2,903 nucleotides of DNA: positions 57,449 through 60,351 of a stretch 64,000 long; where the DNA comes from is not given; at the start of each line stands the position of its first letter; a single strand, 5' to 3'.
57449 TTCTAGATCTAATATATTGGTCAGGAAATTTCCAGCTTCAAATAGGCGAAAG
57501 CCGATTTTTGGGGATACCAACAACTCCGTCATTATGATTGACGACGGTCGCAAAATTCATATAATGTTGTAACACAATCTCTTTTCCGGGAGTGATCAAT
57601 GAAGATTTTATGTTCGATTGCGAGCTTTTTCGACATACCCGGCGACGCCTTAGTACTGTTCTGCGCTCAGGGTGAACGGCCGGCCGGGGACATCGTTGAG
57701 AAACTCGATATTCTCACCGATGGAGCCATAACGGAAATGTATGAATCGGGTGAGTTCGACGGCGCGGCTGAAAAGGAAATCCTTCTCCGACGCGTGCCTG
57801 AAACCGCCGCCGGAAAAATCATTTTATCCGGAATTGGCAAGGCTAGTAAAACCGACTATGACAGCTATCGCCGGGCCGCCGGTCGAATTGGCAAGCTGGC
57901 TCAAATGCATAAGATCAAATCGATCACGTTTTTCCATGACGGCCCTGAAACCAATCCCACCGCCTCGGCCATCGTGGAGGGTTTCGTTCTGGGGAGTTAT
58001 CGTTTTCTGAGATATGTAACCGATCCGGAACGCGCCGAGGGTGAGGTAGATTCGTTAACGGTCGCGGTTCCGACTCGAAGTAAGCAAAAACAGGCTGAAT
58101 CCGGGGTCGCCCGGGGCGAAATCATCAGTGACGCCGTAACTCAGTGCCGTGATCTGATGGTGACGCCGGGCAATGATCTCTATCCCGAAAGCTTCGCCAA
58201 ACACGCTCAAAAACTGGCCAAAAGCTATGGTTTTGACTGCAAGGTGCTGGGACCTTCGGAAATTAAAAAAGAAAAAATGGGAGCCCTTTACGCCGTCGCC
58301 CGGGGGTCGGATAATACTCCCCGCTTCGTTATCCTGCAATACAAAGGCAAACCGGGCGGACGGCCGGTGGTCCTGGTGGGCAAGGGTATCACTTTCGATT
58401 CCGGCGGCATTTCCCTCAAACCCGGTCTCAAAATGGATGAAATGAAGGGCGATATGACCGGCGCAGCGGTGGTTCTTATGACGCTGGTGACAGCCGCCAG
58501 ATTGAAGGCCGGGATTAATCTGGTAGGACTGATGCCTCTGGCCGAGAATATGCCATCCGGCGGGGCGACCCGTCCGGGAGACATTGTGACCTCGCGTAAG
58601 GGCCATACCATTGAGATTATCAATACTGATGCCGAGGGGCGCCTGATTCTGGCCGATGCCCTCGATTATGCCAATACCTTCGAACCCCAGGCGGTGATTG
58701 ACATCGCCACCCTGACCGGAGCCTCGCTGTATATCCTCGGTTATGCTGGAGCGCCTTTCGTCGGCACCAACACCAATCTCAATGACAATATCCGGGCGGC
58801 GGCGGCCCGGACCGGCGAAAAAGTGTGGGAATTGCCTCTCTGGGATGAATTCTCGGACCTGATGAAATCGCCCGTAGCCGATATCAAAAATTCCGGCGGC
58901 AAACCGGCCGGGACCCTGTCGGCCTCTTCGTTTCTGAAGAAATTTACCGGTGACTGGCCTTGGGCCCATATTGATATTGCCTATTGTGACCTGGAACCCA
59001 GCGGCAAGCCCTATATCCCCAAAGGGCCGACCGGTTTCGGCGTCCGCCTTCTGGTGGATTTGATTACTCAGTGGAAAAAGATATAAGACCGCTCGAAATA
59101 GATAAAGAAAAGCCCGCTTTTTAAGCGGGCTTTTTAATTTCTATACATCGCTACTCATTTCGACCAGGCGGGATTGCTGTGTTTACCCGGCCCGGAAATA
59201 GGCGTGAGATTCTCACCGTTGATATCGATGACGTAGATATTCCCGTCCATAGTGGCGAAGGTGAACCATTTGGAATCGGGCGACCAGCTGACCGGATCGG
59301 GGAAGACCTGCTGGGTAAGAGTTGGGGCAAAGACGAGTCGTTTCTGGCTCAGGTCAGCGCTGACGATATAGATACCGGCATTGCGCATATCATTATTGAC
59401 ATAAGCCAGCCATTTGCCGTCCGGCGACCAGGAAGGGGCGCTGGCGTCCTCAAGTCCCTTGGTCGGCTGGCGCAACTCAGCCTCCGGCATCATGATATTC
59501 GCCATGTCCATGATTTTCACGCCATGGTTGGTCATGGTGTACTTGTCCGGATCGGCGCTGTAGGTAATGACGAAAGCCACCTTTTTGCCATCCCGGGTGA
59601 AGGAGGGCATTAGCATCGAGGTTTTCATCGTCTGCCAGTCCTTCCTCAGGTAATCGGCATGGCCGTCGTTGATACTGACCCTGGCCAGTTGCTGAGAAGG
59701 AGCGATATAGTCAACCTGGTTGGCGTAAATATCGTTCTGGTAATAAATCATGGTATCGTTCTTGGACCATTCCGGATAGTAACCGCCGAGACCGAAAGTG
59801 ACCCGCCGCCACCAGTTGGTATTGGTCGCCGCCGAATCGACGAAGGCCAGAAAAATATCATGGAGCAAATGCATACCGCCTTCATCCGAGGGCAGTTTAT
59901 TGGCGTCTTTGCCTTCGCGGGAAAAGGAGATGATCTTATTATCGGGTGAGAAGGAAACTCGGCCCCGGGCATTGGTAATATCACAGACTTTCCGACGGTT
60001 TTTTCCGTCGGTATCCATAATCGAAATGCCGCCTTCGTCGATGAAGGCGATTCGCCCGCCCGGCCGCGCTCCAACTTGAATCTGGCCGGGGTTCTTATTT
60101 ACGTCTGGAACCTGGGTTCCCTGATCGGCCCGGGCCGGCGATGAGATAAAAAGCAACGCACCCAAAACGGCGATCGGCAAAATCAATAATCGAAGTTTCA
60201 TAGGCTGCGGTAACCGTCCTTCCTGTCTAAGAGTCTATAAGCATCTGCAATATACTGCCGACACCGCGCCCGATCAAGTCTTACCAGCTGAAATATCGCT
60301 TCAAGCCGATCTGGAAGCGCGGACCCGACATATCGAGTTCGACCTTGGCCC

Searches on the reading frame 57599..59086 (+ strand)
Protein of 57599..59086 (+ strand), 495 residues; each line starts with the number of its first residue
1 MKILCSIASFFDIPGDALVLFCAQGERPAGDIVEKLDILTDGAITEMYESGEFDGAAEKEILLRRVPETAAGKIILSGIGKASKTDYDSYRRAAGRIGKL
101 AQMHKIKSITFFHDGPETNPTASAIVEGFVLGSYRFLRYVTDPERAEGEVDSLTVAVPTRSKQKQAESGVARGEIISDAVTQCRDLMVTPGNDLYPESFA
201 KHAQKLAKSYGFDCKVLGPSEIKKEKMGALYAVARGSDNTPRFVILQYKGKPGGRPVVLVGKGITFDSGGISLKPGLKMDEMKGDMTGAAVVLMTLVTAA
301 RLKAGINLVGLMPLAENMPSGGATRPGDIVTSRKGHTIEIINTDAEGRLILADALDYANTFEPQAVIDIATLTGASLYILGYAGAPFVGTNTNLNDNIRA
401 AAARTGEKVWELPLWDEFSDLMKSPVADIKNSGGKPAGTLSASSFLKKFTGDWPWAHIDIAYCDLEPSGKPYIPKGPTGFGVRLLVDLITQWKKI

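Call 63: search_protein_families(library=pfam, proteins=[window:57599-59086:+], max_evalue=0.0001)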
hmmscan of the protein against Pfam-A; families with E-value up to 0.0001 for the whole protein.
window:57599-59086:+ (495 aa): 2 families
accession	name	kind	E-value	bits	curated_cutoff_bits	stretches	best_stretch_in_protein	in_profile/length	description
PF00883.26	Peptidase_M17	-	6.8e-114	380.8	25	1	183-486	3-310/310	Cytosol aminopeptidase family, catalytic domain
PF02789.23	Peptidase_M17_N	-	3.2e-19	69.5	23.4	1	28-141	10-127/129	Cytosol aminopeptidase family, N-terminal domain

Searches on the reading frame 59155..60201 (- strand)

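Call 63: search_protein_families(library=pfam, proteins=[window:59155-60201:-], max_evalue=0.0001)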
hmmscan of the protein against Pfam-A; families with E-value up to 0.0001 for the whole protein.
window:59155-60201:- (348 aa): 3 families
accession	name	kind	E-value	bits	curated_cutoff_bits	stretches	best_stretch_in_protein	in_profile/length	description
PF07676.18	PD40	-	1.7e-15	57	20.9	1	243-268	1-26/38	WD40-like Beta Propeller Repeat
PF25174.1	Beta-prop_THOC3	-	1.9e-05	24.2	305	0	255-335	93-164/272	THOC3 beta-propeller domain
PF00930.27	DPPIV_N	-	2.5e-05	23.6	22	0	247-272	39-122/354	Dipeptidyl peptidase IV (DPP IV) N-terminal region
